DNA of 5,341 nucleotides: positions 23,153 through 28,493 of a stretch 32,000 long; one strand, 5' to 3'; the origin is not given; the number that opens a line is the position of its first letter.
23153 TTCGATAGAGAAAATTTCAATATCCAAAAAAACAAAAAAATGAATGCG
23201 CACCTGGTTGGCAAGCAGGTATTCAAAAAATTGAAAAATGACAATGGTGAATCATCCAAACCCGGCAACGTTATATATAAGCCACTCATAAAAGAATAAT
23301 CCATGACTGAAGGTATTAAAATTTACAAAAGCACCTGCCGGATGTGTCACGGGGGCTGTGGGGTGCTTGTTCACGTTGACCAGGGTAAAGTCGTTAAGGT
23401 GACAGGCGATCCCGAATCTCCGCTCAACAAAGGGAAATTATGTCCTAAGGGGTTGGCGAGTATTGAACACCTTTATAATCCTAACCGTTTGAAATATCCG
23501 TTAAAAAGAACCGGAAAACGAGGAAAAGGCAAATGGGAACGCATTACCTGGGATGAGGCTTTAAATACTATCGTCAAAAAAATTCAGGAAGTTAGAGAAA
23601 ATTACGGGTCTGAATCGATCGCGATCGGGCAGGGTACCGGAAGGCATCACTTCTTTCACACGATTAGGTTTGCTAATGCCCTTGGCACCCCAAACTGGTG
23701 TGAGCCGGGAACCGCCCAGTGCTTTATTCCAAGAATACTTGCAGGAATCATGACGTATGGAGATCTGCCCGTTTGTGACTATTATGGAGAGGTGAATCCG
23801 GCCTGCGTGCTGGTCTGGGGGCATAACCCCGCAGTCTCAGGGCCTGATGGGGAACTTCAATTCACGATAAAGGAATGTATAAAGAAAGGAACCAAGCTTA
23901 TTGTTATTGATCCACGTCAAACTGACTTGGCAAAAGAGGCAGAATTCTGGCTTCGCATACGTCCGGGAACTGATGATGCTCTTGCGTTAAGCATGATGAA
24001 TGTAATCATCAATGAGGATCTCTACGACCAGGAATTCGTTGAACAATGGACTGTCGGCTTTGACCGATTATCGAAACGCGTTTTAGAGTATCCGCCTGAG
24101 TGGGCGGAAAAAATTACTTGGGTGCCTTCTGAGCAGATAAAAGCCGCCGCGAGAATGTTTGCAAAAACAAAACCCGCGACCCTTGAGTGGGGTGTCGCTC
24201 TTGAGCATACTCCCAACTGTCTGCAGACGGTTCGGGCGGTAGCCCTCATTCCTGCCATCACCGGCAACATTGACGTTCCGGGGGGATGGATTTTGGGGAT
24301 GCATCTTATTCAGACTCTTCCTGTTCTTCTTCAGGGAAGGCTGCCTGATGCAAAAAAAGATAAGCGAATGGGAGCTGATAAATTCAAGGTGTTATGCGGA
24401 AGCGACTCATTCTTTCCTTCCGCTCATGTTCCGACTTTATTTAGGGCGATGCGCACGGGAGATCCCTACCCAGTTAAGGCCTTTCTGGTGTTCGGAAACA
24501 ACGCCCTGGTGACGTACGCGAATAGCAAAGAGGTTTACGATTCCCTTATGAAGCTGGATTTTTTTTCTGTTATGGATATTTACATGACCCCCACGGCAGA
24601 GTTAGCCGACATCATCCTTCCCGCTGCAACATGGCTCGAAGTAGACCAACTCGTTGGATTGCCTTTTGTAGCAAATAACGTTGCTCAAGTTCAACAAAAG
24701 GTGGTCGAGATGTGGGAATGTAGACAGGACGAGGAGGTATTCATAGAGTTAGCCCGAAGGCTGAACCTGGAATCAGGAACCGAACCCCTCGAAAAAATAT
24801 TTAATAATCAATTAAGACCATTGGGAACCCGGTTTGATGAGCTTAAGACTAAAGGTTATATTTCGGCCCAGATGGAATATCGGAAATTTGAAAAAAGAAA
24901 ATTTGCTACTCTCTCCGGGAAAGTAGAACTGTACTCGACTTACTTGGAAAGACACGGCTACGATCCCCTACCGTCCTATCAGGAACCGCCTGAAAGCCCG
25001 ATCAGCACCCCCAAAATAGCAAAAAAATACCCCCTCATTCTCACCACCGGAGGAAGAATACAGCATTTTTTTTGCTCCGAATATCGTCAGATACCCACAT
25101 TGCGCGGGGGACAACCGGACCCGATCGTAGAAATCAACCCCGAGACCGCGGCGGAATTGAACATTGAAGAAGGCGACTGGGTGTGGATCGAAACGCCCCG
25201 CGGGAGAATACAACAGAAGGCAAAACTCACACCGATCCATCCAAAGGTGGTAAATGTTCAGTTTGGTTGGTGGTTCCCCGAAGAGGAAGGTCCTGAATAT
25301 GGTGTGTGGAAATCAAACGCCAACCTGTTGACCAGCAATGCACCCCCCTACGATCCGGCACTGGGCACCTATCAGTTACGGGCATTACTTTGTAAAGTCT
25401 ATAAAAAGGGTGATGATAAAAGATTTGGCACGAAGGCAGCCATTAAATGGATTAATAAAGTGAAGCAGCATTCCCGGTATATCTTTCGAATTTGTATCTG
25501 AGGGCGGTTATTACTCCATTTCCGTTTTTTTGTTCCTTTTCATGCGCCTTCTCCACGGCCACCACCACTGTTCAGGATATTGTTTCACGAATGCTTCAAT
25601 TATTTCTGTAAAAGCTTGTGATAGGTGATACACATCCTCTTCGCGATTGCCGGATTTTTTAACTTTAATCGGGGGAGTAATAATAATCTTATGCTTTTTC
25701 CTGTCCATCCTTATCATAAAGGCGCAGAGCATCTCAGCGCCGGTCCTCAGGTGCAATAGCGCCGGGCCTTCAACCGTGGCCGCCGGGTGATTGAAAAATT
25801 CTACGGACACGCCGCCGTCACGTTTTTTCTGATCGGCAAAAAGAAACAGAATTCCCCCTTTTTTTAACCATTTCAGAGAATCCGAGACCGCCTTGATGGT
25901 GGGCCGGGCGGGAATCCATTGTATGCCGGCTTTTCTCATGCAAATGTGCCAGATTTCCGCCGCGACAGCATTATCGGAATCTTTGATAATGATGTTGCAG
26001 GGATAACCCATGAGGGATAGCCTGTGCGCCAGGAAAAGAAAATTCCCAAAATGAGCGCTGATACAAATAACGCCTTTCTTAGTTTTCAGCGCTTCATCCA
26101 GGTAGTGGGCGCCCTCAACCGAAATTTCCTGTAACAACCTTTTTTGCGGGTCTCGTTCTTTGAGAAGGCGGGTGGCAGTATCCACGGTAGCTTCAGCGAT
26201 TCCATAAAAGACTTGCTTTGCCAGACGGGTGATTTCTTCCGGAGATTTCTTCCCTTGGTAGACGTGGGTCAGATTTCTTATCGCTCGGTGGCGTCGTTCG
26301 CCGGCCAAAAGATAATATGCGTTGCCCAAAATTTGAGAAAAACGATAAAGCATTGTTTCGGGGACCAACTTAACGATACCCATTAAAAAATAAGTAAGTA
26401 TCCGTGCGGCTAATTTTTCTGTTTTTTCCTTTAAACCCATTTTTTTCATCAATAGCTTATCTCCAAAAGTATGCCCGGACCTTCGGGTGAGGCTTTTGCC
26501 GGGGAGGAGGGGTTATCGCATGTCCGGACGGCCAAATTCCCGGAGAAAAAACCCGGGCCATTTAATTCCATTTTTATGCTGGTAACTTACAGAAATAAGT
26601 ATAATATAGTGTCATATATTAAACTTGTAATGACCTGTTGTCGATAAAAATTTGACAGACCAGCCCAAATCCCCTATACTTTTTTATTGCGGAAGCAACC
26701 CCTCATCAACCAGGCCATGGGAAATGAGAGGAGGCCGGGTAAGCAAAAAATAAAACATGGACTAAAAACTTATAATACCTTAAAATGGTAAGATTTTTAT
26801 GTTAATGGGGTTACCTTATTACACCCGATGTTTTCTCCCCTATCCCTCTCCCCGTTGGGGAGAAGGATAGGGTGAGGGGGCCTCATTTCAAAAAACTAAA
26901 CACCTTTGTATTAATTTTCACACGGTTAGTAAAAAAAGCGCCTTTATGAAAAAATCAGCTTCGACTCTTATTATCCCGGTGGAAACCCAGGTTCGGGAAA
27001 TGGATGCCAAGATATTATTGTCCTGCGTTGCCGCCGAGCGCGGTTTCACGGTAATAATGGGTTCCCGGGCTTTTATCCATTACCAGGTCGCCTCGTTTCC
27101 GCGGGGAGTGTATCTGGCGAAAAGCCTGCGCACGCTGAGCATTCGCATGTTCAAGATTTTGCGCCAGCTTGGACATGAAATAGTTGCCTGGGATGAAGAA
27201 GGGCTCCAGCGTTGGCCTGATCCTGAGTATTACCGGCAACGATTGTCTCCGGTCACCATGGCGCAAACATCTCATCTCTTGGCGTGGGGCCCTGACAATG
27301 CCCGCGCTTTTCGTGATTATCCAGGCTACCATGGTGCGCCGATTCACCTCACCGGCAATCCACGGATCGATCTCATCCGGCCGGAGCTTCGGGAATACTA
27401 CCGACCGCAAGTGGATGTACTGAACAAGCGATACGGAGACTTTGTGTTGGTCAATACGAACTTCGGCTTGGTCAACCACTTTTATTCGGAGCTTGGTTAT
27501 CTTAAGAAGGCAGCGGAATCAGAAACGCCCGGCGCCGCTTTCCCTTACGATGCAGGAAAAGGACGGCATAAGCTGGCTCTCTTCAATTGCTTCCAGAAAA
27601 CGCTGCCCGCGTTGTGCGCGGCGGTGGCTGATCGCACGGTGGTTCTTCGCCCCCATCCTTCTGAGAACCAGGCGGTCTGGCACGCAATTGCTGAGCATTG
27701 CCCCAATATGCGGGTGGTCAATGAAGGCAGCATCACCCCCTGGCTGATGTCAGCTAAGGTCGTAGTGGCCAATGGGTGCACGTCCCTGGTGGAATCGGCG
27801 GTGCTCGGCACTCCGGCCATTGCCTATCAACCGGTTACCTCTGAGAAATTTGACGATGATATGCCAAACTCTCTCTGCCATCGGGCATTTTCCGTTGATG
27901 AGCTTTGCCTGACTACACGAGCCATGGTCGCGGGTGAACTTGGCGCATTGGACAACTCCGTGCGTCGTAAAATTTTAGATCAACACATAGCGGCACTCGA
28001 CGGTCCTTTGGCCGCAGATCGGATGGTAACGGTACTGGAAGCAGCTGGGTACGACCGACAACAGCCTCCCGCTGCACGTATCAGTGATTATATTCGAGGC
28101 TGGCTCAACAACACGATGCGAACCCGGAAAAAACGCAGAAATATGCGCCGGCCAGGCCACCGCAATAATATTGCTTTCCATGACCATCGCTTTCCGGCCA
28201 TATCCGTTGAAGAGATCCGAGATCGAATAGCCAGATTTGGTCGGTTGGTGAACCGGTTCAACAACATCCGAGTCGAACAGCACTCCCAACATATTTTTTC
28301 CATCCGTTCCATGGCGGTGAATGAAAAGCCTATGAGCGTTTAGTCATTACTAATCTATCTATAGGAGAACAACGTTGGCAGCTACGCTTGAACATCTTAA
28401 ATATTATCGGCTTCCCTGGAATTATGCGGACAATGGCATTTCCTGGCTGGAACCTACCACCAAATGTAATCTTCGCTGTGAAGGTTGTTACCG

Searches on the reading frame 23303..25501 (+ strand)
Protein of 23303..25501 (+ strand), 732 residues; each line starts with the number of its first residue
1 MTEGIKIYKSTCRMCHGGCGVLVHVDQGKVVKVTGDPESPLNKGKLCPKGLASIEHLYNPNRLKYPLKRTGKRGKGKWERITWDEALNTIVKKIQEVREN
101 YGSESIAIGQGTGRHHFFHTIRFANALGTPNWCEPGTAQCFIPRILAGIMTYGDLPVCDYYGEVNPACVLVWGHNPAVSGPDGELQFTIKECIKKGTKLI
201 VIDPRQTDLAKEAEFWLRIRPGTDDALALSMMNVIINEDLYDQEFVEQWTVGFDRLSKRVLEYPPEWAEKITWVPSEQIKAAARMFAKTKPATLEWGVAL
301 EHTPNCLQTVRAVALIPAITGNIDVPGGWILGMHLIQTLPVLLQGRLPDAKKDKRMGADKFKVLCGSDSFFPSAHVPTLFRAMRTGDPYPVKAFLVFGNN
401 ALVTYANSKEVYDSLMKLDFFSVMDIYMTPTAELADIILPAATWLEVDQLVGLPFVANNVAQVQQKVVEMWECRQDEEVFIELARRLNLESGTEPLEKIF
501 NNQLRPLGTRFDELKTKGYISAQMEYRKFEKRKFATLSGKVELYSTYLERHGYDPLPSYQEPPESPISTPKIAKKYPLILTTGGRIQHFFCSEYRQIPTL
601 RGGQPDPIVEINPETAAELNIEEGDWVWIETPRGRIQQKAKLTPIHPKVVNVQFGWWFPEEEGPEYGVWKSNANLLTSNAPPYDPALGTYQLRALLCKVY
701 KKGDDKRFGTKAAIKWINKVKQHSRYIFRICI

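Call 3: search_protein_families(library=pfam, proteins=[window:23303-25501:+], max_evalue=0.01)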
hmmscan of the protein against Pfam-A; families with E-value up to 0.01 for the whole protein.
window:23303-25501:+ (732 aa): 3 families
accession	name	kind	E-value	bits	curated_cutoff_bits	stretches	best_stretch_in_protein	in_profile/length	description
PF00384.28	Molybdopterin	-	4.6e-45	154.6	24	1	62-485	1-352/353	Molybdopterin oxidoreductase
PF01568.27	Molydop_binding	-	1.6e-21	76.8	26.8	1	579-690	2-104/110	Molydopterin dinucleotide binding domain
PF04879.21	Molybdop_Fe4S4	-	3.1e-19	69.1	22.7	1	6-59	2-55/55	Molybdopterin oxidoreductase Fe4S4 domain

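Call 4: search_protein_families(library=ncbifam, proteins=[window:23303-25501:+], max_evalue=0.01)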
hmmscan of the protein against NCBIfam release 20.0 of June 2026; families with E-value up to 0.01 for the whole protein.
window:23303-25501:+ (732 aa): 27 families (the best 25 are shown)
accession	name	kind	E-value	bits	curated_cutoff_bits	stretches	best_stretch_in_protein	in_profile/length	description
TIGR01591.1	Fdh-alpha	equivalog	1.7e-107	360.2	666.25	1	11-658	2-645/672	formate dehydrogenase subunit alpha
NF012032.0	PRK15488.1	equivalog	1e-96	324.7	694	2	6-521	42-563/759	thiosulfate reductase PhsA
TIGR02166.1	dmsA_ynfE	subfamily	5.3e-86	289.4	777.7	1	7-662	44-759/794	DMSO/selenate family reductase complex A subunit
NF047855.1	AssmNtatRedNasC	equivalog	1.4e-64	218.6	1100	2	6-324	19-337/708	assimilatory nitrate reductase catalytic subunit NasC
TIGR03479.1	DMSO_red_II_alp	subfamily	3.2e-63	214.1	984.75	4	10-248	61-305/913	molybdopterin-dependent oxidoreductase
TIGR00509.1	bisC_fam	subfamily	2.3e-56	191.5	1017.55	1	55-681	37-734/772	molybdopterin guanine dinucleotide-containing S/N-oxide reductase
NF011566.1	PRK14990.1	exception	2.6e-55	187.8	1600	2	7-255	58-324/814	dimethylsulfoxide reductase subunit A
NF041885.1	selenate_YnfE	exception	8.1e-53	179.4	1675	1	12-659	53-764/805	selenate/tellurate reductase subunit YnfE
NF041884.1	selenate_YnfF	exception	3.8e-52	177.2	1650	1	7-659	46-757/798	selenate/tellurate reductase subunit YnfF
TIGR01553.1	formate-DH-alph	equivalog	3.1e-47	161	814.2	2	7-251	44-305/1009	formate dehydrogenase-N subunit alpha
NF041323.1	Nitr_red_NasA_Halo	equivalog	5.7e-42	144.1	1000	1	15-490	3-473/673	assimilatory nitrate reductase NasA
NF041783.2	mnquin_red_QrcB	equivalog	9.9e-41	139.7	440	1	8-523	53-540/695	menaquinone reductase molybdopterin-binding-like subunit QrcB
NF010055.0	PRK13532.1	equivalog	2.9e-40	138.3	904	3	3-250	38-291/830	nitrate reductase catalytic subunit NapA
TIGR01706.1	NAPA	equivalog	6.7e-40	137.1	930.55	3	5-251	40-292/830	periplasmic nitrate reductase subunit alpha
NF011682.0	PRK15102.1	equivalog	1.7e-39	135.6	909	2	40-330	70-397/829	trimethylamine-N-oxide reductase TorA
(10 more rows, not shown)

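Call 59: search_solved_structures(query=window:23303-25501:+, max_evalue=1e-30)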
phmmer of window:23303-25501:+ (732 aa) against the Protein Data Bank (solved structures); distinct sequences matched with E-value up to 1e-30: 28.
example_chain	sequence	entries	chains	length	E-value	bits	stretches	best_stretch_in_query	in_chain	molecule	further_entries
2e7z_A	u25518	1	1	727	1.5e-121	409.9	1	11-701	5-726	Acetylene hydratase Ahy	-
2vpw_A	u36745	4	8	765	4.9e-83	282.6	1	6-635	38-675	THIOSULFATE REDUCTASE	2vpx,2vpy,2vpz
7qv7_S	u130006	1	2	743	8.2e-69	235.6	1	10-657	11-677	Hydrogen dependent carbon dioxide reductase subunit FdhF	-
1aa6_A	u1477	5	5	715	1.7e-62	214.7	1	10-658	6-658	FORMATE DEHYDROGENASE H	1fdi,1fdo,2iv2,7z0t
7bkb_D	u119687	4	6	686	4.4e-58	200.1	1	4-650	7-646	Formate dehydrogenase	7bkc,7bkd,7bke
9t1s_L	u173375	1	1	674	2.2e-53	184.6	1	10-450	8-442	formate dehydrogenase (coenzyme F420)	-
2jio_A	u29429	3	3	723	6.1e-50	173.2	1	7-490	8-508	PERIPLASMIC NITRATE REDUCTASE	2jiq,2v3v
9vap_A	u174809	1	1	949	2.3e-49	171.2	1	7-329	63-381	Formate dehydrogenase molybdopterin-binding subunit FdhA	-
2jim_A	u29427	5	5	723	3e-49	170.9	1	7-490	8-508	PERIPLASMIC NITRATE REDUCTASE | PROTEIN (PERIPLASMIC NITRATE REDUCTASE)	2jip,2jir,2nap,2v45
7vw6_A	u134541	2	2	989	7e-49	169.6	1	8-641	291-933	Formate dehydrogenase | Tungsten-containing formate dehydrogenase alpha subunit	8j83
7e5z_A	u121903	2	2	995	7.2e-49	169.6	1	8-641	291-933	Formate dehydrogenase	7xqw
1dmr_A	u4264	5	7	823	4.7e-44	153.7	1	52-488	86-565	DMSO REDUCTASE | Dimethyl sulfoxide/trimethylamine N-oxide reductase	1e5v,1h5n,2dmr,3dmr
1e60_A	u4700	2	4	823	4.8e-44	153.7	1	52-488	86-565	Dimethyl sulfoxide/trimethylamine N-oxide reductase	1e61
1e18_A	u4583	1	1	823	1.3e-43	152.2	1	52-488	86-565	DMSO REDUCTASE.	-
4dmr_A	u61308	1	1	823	2.2e-43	151.5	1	52-488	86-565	DMSO REDUCTASE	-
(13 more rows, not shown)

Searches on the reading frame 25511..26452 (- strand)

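Call 3: search_protein_families(library=pfam, proteins=[window:25511-26452:-], max_evalue=0.01)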
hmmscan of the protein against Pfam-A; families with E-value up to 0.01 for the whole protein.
window:25511-26452:- (313 aa): 1 family
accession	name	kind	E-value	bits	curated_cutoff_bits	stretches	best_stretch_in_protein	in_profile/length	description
PF03279.18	Lip_A_acyltrans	-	7.6e-33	114.4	22.3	1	19-301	18-291/295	Bacterial lipid A biosynthesis acyltransferase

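Call 4: search_protein_families(library=ncbifam, proteins=[window:25511-26452:-], max_evalue=0.01)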
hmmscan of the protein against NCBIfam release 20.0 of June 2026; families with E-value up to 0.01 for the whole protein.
window:25511-26452:- (313 aa): 17 families
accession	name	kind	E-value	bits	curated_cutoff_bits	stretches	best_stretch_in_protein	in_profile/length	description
NF006270.0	PRK08419.1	equivalog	7.4e-37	127.2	248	1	16-306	6-291/298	lipid A biosynthesis lauroyl acyltransferase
NF005120.0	PRK06553.1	equivalog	9.3e-26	90.9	273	1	11-302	18-305/308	lipid A biosynthesis lauroyl acyltransferase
TIGR02207.1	lipid_A_htrB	subfamily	3.6e-25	88.9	297.8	1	19-308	17-296/303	LpxL/LpxP family Kdo(2)-lipid IV(A) lauroyl/palmitoleoyl acyltransferase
NF005919.0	PRK07920.1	equivalog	8.3e-21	74.3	209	1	25-296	20-286/311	phosphatidylinositol mannoside acyltransferase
NF006438.0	PRK08734.1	equivalog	1.5e-20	73.5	363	1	19-307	9-289/305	lauroyl acyltransferase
NF006487.0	PRK08905.1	equivalog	2.5e-20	72.7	281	1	21-308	4-277/290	lysophospholipid acyltransferase family protein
NF004191.0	PRK05646.1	equivalog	7.5e-19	68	491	1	23-307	24-299/310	lipid A biosynthesis lauroyl acyltransferase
NF005340.0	PRK06860.1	subfamily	1.1e-18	67.4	398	1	23-308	28-302/309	lipid A biosynthesis lauroyl acyltransferase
NF006432.0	PRK08706.1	equivalog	3.4e-18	65.9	384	1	20-306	4-281/289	lipid A biosynthesis lauroyl acyltransferase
NF006507.0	PRK08943.1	subfamily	2.6e-17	62.9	337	1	22-301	32-302/322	lipid A biosynthesis (KDO)2-(lauroyl)-lipid IVA acyltransferase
NF006437.0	PRK08733.1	equivalog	1.9e-16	60.1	540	1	23-308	27-298/306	LpxL/LpxP family Kdo(2)-lipid IV(A) lauroyl/palmitoleoyl acyltransferase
NF005150.0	PRK06628.1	equivalog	3.3e-14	53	350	1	125-302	113-287/290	lipid A biosynthesis lauroyl acyltransferase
NF004569.0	PRK05906.1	equivalog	1.3e-13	50.6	439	1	18-307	19-315/454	lipid A biosynthesis lauroyl acyltransferase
TIGR02208.1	lipid_A_msbB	equivalog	2.3e-13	50.1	336.05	1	19-301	19-292/305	lauroyl-Kdo(2)-lipid IV(A) myristoyltransferase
NF005952.0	PRK08025.1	equivalog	2.6e-13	49.8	517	1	19-306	18-297/306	kdo(2)-lipid IV(A) palmitoleoyltransferase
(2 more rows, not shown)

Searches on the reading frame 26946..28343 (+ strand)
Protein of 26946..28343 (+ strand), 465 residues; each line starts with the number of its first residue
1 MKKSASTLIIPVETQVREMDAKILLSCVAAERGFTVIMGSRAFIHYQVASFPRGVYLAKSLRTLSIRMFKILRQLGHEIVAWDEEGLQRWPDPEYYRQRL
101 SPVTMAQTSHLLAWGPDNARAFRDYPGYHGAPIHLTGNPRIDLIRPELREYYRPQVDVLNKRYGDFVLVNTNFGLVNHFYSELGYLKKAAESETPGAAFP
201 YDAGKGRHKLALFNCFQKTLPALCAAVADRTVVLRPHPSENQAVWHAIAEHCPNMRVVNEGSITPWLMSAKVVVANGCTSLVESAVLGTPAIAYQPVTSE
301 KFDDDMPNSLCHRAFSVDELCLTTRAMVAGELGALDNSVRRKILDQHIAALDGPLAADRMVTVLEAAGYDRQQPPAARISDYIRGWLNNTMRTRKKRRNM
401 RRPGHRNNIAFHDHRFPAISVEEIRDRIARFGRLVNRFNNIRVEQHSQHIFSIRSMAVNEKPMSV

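Call 12: search_protein_families(library=pfam, proteins=[window:26946-28343:+], max_evalue=0.001)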
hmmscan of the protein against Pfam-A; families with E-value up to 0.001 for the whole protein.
window:26946-28343:+ (465 aa): 0 families

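Call 80: search_protein_families(library=pfam, proteins=[window:26946-28343:+], max_evalue=10)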
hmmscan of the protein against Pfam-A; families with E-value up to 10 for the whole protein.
window:26946-28343:+ (465 aa): 1 family
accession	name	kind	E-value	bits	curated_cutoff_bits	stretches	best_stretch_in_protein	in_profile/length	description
PF18480.7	DUF5615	-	0.21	11.9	23.8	1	64-94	9-39/110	Domain of unknown function (DUF5615)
